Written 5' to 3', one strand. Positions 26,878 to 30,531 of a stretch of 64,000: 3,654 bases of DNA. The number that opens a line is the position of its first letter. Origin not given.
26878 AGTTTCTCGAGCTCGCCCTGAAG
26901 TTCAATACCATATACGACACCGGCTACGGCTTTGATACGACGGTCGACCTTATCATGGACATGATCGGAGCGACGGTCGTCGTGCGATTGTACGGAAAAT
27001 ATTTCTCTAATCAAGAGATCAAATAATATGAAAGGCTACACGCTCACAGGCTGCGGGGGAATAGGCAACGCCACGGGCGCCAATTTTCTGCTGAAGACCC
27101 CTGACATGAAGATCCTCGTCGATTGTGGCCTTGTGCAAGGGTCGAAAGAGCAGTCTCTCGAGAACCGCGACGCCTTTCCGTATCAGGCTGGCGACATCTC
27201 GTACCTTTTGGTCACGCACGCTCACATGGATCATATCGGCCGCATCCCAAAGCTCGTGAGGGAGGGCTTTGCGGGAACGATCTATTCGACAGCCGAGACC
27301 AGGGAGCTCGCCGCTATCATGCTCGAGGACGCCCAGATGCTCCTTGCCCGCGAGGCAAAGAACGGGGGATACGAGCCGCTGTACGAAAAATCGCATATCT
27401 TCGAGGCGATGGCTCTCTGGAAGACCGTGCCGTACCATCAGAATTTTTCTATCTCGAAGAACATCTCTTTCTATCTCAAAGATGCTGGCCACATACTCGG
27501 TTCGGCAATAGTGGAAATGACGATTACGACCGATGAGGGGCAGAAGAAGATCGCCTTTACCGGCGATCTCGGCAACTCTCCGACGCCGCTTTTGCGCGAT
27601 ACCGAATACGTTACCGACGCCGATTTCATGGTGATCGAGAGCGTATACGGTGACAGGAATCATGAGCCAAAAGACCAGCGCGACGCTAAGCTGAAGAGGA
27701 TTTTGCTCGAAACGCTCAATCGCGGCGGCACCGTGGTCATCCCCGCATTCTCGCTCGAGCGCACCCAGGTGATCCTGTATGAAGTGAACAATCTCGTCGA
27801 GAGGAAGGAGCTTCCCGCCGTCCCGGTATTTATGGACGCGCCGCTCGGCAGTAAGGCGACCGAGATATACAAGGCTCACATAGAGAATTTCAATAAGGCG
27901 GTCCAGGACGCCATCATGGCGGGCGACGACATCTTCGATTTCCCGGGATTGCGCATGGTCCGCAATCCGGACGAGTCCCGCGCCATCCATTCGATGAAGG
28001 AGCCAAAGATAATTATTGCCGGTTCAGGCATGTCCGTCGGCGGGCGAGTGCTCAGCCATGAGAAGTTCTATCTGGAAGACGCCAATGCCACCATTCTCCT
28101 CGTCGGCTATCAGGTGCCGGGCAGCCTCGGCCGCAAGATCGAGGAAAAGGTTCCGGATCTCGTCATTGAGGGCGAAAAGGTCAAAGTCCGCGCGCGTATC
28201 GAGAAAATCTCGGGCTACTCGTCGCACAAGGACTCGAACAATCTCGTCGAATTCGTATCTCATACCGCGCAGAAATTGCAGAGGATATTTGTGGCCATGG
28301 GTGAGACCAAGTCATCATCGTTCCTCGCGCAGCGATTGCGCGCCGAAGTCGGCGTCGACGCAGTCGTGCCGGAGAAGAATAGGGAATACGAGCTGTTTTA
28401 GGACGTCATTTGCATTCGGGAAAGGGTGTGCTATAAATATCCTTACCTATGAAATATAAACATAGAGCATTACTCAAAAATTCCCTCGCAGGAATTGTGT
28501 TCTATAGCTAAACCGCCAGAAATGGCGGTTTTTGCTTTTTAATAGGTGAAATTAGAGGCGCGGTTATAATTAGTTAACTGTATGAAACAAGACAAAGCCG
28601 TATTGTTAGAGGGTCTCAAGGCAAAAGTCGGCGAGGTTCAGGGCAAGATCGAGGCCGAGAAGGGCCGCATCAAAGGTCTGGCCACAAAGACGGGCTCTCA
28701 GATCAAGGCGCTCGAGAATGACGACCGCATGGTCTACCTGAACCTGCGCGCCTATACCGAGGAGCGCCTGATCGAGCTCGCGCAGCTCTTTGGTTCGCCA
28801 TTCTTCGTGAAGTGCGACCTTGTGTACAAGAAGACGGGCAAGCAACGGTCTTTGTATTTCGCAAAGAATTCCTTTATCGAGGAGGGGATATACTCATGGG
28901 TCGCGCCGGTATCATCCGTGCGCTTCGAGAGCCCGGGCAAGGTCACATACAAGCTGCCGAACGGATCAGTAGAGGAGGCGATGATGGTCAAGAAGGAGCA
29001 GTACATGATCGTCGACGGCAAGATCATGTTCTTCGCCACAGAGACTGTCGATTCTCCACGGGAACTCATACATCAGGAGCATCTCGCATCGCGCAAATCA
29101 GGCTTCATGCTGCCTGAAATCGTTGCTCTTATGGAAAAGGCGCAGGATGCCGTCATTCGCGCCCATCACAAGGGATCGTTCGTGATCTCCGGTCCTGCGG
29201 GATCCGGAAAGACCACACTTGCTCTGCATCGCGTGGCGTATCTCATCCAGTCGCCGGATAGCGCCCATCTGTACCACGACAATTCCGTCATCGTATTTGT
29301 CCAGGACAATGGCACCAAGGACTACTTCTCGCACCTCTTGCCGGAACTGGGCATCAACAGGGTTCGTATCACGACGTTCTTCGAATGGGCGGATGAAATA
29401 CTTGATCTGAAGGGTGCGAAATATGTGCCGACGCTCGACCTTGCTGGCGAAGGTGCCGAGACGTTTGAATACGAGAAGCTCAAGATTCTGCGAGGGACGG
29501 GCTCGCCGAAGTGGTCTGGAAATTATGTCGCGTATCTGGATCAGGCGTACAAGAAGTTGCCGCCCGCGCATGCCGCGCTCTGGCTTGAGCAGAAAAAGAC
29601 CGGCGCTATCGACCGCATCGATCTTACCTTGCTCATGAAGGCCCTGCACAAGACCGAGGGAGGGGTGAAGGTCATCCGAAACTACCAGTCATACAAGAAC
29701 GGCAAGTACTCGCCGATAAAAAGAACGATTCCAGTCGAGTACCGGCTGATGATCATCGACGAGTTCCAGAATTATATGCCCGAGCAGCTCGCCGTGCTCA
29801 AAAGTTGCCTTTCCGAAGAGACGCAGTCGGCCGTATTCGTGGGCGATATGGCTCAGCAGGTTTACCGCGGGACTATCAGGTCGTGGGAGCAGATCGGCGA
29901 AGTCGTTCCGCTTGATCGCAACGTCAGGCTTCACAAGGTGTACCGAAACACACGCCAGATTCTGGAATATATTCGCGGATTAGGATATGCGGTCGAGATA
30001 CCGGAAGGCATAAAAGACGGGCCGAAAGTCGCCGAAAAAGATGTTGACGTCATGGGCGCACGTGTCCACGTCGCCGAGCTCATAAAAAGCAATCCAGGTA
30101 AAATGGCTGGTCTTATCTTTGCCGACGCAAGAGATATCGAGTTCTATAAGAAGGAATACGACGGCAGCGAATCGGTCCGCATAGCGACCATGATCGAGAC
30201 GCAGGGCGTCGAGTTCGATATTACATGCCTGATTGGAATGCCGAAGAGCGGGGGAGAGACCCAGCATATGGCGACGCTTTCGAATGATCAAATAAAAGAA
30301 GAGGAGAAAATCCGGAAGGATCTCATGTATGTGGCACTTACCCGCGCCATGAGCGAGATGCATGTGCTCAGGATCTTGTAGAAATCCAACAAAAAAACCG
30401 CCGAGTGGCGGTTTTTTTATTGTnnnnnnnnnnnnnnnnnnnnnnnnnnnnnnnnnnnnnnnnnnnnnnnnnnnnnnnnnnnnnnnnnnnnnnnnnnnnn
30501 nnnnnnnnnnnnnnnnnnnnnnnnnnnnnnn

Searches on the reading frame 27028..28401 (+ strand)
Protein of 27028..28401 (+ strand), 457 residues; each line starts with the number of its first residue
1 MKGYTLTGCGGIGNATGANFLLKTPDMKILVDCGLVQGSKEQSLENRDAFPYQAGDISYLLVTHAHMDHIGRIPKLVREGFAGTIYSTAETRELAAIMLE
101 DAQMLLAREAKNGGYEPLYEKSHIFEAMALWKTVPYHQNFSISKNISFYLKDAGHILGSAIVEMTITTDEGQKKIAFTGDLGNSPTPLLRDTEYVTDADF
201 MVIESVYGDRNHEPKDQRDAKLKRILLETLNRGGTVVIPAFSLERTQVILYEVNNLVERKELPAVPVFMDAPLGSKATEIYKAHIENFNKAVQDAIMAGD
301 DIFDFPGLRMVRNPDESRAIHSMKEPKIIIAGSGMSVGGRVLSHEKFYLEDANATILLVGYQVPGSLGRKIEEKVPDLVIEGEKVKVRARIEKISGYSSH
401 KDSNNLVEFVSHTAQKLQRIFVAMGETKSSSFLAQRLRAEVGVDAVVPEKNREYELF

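Call 46: search_protein_families(library=pfam, proteins=[window:27028-28401:+], max_evalue=0.00001)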
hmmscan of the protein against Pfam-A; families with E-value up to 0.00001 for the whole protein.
window:27028-28401:+ (457 aa): 5 families
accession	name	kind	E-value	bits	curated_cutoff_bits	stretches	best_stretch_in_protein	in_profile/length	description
PF10996.14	Beta-Casp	-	3.7e-31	108.6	27.7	1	246-371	1-120/120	Beta-Casp domain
PF00753.33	Lactamase_B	-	1.1e-11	45.5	22.7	1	20-192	9-161/196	Metallo-beta-lactamase superfamily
PF07521.17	RMMBL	-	2.3e-10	40.8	21.6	1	385-448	2-63/63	Zn-dependent metallo-hydrolase RNA specificity domain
PF16661.11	Lactamase_B_6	-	2.8e-08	33.8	27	1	21-165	1-150/193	Metallo-beta-lactamase superfamily domain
PF12706.13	Lactamase_B_2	-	3.4e-07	30.5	27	1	29-209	3-169/200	Beta-lactamase superfamily domain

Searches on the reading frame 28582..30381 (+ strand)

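Call 46: search_protein_families(library=pfam, proteins=[window:28582-30381:+], max_evalue=0.00001)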
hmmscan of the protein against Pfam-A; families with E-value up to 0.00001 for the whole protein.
window:28582-30381:+ (599 aa): 4 families
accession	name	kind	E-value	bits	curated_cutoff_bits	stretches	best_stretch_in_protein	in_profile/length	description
PF00580.27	UvrD-helicase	-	5.6e-12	46.4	23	0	338-429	181-254/271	UvrD/REP helicase N-terminal domain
PF13245.12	AAA_19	-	1.6e-09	38.5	25.1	0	380-430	84-133/134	AAA domain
PF01443.25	Viral_helicase1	-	4.2e-06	27.2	21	0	385-596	58-227/228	Viral superfamily 1 RNA helicase core domain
PF13604.12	AAA_30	-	7.3e-06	26.3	27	0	384-456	87-156/191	AAA domain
